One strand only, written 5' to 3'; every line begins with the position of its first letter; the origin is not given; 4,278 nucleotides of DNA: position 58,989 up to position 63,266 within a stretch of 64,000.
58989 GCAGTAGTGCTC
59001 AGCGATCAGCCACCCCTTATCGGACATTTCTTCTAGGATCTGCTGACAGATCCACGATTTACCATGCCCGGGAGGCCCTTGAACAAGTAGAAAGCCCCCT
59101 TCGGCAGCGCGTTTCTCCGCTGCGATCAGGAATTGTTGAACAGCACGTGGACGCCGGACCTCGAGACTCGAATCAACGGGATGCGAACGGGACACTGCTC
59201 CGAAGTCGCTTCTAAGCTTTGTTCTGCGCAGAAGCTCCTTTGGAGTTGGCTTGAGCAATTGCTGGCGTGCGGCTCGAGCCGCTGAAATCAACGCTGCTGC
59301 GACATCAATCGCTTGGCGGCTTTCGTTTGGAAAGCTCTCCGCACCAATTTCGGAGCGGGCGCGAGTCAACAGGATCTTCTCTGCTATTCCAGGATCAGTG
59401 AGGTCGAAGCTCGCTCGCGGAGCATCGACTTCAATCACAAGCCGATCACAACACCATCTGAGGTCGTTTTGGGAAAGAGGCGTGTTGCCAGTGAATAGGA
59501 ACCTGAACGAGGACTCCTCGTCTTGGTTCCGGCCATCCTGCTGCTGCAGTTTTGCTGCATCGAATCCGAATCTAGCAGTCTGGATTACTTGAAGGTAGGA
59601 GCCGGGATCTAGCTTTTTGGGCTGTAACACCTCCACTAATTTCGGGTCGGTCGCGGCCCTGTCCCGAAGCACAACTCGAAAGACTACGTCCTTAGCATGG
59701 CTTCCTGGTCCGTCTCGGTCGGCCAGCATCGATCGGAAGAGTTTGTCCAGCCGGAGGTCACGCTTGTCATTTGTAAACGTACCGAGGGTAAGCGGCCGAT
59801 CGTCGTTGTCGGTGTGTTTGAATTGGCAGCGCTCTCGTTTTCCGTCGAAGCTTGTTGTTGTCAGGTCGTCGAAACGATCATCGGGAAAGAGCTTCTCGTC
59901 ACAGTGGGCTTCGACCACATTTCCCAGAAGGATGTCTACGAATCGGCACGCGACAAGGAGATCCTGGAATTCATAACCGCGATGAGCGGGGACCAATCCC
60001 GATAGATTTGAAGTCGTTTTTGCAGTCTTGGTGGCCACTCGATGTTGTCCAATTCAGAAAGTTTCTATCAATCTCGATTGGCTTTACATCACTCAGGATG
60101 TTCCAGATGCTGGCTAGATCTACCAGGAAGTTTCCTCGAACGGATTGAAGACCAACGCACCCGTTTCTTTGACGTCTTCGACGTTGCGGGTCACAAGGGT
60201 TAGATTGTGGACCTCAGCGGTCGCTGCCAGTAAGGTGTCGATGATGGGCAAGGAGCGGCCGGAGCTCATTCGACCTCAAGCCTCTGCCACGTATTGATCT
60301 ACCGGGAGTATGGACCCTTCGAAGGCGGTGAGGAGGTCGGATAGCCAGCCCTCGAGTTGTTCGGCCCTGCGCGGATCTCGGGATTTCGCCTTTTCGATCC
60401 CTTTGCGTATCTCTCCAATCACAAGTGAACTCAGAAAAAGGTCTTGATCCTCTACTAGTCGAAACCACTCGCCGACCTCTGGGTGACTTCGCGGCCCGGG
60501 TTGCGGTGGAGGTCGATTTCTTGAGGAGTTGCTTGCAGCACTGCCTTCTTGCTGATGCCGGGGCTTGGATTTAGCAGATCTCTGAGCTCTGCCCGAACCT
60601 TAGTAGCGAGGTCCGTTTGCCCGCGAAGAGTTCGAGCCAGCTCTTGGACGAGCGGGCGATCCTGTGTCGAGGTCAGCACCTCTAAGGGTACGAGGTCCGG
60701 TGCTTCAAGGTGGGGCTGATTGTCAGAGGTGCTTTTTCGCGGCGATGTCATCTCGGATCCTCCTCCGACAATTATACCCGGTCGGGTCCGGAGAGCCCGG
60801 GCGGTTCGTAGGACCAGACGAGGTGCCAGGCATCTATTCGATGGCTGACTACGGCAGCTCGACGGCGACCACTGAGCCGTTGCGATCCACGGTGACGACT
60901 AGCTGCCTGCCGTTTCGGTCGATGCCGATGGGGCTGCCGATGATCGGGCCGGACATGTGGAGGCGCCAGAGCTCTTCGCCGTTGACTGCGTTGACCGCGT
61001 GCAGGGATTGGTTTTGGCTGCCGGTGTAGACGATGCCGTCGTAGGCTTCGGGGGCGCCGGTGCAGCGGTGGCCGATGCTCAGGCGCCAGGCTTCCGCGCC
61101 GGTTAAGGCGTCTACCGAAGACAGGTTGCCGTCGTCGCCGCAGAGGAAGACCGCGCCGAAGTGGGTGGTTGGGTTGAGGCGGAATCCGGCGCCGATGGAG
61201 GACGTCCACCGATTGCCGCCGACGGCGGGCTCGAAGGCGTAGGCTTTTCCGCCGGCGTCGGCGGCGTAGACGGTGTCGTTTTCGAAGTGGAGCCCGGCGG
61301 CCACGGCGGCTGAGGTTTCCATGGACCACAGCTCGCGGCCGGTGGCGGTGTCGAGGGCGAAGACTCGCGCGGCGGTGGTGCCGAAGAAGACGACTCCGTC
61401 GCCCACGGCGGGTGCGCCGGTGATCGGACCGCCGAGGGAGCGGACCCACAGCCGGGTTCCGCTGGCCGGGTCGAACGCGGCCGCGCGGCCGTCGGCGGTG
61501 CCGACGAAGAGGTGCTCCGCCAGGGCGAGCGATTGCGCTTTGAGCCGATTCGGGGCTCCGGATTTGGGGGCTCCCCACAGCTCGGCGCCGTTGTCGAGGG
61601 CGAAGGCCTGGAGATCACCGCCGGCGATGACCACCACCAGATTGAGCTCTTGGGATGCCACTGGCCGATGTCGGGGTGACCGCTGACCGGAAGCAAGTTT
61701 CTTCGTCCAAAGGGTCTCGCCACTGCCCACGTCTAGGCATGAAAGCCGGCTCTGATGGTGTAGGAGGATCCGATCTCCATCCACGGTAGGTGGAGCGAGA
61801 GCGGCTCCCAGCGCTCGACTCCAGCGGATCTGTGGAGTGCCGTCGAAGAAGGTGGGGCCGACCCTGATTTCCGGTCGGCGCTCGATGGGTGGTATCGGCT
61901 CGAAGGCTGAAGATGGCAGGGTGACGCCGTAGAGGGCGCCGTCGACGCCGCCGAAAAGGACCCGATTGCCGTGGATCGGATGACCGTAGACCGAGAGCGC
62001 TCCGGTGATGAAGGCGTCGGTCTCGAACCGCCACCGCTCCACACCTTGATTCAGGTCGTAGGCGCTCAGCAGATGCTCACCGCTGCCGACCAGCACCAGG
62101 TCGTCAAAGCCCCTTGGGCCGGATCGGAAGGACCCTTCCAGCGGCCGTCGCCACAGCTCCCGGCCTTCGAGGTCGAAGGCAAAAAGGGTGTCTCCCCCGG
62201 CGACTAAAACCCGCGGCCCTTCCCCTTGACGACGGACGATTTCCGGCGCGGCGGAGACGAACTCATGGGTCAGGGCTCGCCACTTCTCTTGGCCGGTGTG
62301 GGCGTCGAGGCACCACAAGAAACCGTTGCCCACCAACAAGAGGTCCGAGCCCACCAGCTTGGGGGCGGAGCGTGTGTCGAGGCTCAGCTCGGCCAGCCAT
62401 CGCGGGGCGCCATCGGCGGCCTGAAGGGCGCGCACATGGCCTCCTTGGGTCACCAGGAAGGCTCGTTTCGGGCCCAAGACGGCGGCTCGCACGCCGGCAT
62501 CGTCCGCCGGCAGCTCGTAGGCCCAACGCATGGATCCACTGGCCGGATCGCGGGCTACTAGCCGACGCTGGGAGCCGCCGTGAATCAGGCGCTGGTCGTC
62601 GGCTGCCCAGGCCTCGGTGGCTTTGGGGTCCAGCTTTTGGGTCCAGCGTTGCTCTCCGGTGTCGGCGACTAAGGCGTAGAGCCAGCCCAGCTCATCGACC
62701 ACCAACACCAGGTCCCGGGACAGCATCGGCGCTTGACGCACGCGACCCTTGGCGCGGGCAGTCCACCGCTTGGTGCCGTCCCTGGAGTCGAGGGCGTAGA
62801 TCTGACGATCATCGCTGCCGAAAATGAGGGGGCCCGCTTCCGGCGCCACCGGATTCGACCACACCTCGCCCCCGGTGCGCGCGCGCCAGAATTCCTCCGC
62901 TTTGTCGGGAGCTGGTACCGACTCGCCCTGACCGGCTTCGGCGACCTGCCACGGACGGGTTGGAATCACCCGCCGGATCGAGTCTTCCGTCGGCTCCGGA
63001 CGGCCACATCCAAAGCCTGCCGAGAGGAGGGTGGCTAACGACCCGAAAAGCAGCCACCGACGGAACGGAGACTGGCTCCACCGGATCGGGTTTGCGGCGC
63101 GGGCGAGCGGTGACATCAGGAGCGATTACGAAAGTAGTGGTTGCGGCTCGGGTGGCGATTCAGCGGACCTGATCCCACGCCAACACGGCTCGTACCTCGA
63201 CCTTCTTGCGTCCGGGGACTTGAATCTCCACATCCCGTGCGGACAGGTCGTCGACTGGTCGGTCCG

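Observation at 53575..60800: Low-GC island encoding a single 2147-aa NACHT/STAND NTPase with a Cap4-like nuclease N-terminus: candidate undescribed Avs-like antiviral system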

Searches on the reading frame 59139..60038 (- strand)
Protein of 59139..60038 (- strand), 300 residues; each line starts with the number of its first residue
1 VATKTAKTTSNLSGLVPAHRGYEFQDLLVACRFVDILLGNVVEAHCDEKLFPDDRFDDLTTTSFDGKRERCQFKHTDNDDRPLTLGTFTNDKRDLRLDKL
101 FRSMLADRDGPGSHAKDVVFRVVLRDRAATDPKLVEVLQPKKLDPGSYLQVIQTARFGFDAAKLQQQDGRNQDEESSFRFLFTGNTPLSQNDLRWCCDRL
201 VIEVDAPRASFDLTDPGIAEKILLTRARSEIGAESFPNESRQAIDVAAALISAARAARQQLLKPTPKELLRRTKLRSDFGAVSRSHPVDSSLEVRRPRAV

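Call 25: search_protein_families(library=pfam, alignment_id=A1, max_evalue=10)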
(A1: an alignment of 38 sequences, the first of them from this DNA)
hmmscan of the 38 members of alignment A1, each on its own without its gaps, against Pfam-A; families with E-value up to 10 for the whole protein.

A. member 1, seq(300 aa): 0 families

B. families by the number of members that match (of 38 scanned): 4 families
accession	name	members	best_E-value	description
PF14130.12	Cap4_nuclease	11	0.013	Cap4, dsDNA endonuclease domain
PF23468.1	ARC6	6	0.073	Plastid division regulator alpha solenoid domain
PF03418.19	Peptidase_A25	1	0.12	Germination protease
PF16778.10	Phage_tail_APC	1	0.16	Phage tail assembly chaperone protein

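Call 26: search_solved_structures(query=A1, max_evalue=10, show_alignments=2)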
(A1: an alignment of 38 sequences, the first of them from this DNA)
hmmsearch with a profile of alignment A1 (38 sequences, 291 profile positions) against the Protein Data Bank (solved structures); distinct sequences matched with E-value up to 10: 2.
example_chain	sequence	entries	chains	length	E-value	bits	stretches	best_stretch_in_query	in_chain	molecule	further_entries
7enh_A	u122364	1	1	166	1.2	11.5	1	133-184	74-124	CRISPR-associated endonuclease Cas9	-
3fge_A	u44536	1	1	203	1.8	10.9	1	23-54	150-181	putative flavin reductase with split barrel domain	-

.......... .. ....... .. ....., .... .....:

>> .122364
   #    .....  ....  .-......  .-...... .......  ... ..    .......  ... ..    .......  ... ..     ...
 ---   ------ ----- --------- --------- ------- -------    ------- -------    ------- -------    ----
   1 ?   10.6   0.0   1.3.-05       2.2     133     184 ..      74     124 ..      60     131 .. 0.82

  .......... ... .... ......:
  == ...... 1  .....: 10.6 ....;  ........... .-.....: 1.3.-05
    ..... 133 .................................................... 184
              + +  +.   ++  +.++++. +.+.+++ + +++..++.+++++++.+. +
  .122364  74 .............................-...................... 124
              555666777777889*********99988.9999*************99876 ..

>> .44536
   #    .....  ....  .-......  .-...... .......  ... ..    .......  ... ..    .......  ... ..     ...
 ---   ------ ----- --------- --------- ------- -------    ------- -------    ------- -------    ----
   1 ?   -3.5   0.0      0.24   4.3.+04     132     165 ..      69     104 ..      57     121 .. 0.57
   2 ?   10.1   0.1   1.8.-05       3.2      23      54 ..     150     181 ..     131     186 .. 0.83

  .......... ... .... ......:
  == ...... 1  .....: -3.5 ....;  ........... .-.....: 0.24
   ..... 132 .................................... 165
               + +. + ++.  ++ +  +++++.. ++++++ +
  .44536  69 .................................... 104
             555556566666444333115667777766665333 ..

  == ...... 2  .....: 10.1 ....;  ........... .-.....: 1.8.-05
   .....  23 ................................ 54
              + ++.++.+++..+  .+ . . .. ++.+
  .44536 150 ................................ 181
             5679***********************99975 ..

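Call 32: predict_structure(alignment_id=A1)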
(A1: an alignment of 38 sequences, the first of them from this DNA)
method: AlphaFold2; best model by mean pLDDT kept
length: 300 residues; sequences in the alignment: 38
mean_pLDDT: 88.9   pTM: 0.85
mean pLDDT of the five models: 88.9, 88.4, 87.3, 86.9, 86.6
residues with pLDDT >= 90: 220; 70-90: 39; 50-70: 34; < 50: 7
segments of 3 or more residues with pLDDT < 50: 11-13, 298-300
pLDDT, mean of each block of 10 residues (from residue 1): 57 62 96 95 96 96 97 86 95 95 98 97 96 96 92 94 91 84 91 98 95 95 95 88 97 98 96 81 59 54
secondary structure, 60 per line:
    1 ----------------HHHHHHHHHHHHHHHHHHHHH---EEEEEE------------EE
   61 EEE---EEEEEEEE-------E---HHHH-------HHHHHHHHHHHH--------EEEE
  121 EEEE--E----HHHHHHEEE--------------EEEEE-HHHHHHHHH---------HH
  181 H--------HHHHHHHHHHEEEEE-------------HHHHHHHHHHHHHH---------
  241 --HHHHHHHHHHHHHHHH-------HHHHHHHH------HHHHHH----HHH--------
elements in order: H17-37 E41-46 E59-63 E67-74 H86-89 H97-108 E117-124 H132-137 E138-140 E155-159 H161-169 H190-199 E200-204 H218-231 H243-258 H266-273 H280-285

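Call 34: fold_search(model_id=the predicted structure, library=pdb)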
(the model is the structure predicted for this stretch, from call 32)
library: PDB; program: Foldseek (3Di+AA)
matches with E <= 10: 86; with E <= 0.001: 3
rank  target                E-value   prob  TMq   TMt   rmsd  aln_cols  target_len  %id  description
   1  8dgc_A                2.9e-05  1.00  0.51  0.09   5.2       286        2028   14  Avs3 bound to phage PhiV-1 terminase (released 2022-08-03)
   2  8zue_A                8.5e-05  1.00  0.43  0.28   8.3       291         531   16  cryo-electron microscopy (cryo-EM) structure of the Hachiman defense system from Escherichia coli (released 2025-03-26)
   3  7yib                  6.5e-04  1.00  0.48  0.31   7.1       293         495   14  Crystal structure of wild-type Cap4 SAVED domain-containing receptor from Enterobacter cloacae (released 2023-05-31)
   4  9nxx_B                2.0e-03  1.00  0.45  0.37   6.2       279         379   11  LmuA_conformation 1 (released 2025-12-17)
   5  9nxx_D                3.2e-03  1.00  0.46  0.38   8.8       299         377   12  LmuA_conformation 1 (released 2025-12-17)
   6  6qnz_B                2.5e-01  0.35  0.28  0.16  14.3       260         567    6  Crystal structure of the site-specific DNA nickase N.BspD6I E418A Mutant (released 2020-03-04)
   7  5lhc_A                3.1e-01  0.16  0.26  0.15  14.3       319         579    5  The structure of D456A mutant of Nt.BspD6I nicking endonuclease at 0.24 nm resolution . (released 2017-08-16)
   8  1wtd_B                3.5e-01  0.18  0.22  0.24  16.6       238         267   13  Crystal structure of type II restrcition endonuclease, EcoO109I DNA-free form (released 2004-12-14)
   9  5lhc_B                3.7e-01  0.15  0.25  0.15  15.4       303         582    7  The structure of D456A mutant of Nt.BspD6I nicking endonuclease at 0.24 nm resolution . (released 2017-08-16)
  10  9ny1_C                5.0e-01  0.28  0.34  0.30   8.7       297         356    8  LmuA_conformation 2_assymetric (released 2025-12-17)
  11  2ewf                  5.9e-01  0.13  0.26  0.15  14.0       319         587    6  Crystal structure of the site-specific DNA nickase N.BspD6I (released 2006-11-21)
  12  7esy_B                6.2e-01  0.07  0.20  0.11  14.7       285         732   10  Crystal structure of the complex formed by Wolbachia cytoplasmic incompatibility factors CidA and CidBND1-ND2 from wPi (released 2021-11-10)
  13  7lw8_A                7.0e-01  0.12  0.12  0.13  10.4        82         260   13  Human Exonuclease 5 crystal structure in complex with a ssDNA (released 2021-07-14)
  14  6z1d_A                7.0e-01  0.03  0.13  0.14  18.8       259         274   13  Crystal structure of the AAA domain of Rubisco Activase from Nostoc sp. (strain PCC 7120), Gadolinium complex (released 2020-09-23)
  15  4dap                  7.4e-01  0.25  0.20  0.25   5.6       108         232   12  The structure of Escherichia coli SfsA (released 2013-08-14)
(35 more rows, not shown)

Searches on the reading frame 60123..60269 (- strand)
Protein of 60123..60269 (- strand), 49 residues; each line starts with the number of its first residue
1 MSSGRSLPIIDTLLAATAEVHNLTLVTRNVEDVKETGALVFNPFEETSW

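Call 51: search_protein_families(library=pfam, proteins=[window:60123-60269:-], max_evalue=10)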
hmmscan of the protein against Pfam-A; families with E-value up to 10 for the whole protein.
seq(49 aa): 1 family
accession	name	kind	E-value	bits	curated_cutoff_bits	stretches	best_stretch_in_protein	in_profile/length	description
PF01850.27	PIN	-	0.0015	19.6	23.6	1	5-29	87-111/120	PIN domain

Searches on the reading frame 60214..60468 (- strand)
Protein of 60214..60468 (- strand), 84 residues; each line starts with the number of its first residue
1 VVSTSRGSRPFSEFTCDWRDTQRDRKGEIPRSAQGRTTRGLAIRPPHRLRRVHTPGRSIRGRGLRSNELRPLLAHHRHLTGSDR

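Call 8: search_protein_families(library=pfam, proteins=[window:60214-60468:-], max_evalue=0.01)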
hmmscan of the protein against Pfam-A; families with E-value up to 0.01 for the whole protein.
window:60214-60468:- (84 aa): 0 families

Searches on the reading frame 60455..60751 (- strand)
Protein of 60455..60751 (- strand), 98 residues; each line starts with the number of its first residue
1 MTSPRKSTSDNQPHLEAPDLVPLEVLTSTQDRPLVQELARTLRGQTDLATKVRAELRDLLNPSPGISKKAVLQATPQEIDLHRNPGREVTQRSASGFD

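Call 8: search_protein_families(library=pfam, proteins=[window:60455-60751:-], max_evalue=0.01)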
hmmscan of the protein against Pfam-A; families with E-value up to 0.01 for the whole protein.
window:60455-60751:- (98 aa): 0 families

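Call 51: search_protein_families(library=pfam, proteins=[window:60455-60751:-], max_evalue=10)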
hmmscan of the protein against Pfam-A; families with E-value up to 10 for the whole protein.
window:60455-60751:- (98 aa): 0 families

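Call 94: search_protein_families(library=ncbifam, proteins=[window:60455-60751:-], max_evalue=1)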
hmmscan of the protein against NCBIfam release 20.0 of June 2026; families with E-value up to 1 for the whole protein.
window:60455-60751:- (98 aa): 0 families

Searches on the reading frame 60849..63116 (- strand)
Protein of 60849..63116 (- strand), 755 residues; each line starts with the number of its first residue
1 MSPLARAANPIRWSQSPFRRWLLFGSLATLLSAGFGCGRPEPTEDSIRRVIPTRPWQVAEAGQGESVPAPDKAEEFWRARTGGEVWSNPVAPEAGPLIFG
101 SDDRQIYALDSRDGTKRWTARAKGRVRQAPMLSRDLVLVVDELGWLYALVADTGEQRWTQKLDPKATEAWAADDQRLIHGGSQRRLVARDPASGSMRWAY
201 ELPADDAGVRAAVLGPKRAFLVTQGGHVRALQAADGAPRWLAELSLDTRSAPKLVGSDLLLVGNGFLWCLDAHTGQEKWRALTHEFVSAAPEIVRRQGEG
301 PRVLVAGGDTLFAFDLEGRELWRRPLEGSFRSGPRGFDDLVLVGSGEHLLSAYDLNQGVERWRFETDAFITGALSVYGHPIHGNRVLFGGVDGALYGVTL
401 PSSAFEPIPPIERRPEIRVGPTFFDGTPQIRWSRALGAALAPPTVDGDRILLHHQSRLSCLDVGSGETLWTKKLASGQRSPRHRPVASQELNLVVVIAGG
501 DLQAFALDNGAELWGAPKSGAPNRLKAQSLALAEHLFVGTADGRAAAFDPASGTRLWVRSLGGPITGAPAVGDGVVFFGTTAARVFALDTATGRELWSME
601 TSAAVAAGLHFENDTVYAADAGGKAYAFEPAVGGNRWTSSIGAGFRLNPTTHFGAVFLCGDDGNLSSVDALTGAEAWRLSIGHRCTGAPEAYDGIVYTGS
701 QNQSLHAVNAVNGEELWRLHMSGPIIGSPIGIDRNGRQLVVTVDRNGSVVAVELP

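Call 8: search_protein_families(library=pfam, proteins=[window:60849-63116:-], max_evalue=0.01)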
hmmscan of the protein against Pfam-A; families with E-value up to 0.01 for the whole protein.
window:60849-63116:- (755 aa): 5 families
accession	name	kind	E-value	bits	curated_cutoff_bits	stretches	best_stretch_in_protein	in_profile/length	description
PF13360.13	PQQ_2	-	7.2e-76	255.3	27.6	6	534-648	34-153/233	Outer membrane protein assembly factor BamB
PF13570.13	Beta-prop_ACSF4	-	9.2e-53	180.2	133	5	454-688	27-260/329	Beta-alanine-activating enzyme, beta-propeller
PF01011.28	PQQ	-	7.8e-24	84.8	26.7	1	568-604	52-88/595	Glucose/ethanol/alcohol dehydrogenase, beta-propeller domain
PF25293.1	Beta-prop_EMC1_N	-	1e-07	32.3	34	0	125-247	19-150/219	EMC1 N-terminal beta-propeller domain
PF23727.1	Beta-prop_FAM234A_B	-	0.0015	17.5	26.4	0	451-486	95-130/467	FAM234A/B beta-propeller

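Call 96: find_related_loci(query=window:60849-63116:-, collection=metagenome_contigs, flank=10000)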
Query window:60849-63116:- (755 aa) in metagenome_contigs; peptide patterns used: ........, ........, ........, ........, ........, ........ (x = any residue, [..] = any of these).
78 stretches matched a pattern; 5 encode a relative of the query (tblastn E <= 1e-3); 5 distinct loci.
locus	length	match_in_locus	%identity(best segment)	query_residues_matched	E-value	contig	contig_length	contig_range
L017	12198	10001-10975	24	63-729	4e-27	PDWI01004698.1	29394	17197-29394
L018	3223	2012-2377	35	74-729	1e-14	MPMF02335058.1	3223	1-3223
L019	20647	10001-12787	23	565-740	4e-8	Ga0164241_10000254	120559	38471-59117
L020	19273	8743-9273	25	562-725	2e-5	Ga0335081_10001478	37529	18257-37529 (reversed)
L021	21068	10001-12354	31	265-720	6e-5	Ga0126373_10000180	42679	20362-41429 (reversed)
